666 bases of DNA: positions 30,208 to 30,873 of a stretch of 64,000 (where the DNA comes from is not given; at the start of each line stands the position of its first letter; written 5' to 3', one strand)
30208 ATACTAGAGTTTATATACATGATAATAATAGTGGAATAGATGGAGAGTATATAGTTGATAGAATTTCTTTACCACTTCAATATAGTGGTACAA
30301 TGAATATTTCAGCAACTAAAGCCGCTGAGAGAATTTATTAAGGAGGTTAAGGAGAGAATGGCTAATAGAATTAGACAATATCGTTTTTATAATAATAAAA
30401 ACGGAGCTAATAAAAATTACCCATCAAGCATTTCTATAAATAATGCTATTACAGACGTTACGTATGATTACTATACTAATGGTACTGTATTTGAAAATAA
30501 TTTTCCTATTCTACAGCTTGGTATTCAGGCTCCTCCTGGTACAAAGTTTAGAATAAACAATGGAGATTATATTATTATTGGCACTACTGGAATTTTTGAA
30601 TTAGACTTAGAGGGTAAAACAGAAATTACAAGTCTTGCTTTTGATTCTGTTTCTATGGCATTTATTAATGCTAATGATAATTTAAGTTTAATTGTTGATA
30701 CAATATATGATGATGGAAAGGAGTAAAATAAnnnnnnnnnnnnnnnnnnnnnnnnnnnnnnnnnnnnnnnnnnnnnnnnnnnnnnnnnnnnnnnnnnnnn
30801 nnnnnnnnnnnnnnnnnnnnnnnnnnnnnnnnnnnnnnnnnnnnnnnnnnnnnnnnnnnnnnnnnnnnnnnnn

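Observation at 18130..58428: Hyper-expanded host-recognition apparatus: about 40 kb and at least 12 tail, fibre and RBP genes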

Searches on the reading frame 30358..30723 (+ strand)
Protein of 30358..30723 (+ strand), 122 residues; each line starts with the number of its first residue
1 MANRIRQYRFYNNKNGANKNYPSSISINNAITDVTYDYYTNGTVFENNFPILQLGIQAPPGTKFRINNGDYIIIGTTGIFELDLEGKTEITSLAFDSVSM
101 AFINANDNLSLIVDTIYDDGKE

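Call 27: search_protein_families(library=pfam, proteins=[window:30358-30723:+], max_evalue=0.1)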
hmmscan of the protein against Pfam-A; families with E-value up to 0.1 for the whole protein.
window:30358-30723:+ (122 aa): 0 families

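Call 28: search_protein_families(library=phrogs, proteins=[window:30358-30723:+], max_evalue=0.01)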
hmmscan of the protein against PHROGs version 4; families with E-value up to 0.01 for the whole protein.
window:30358-30723:+ (122 aa): 0 families
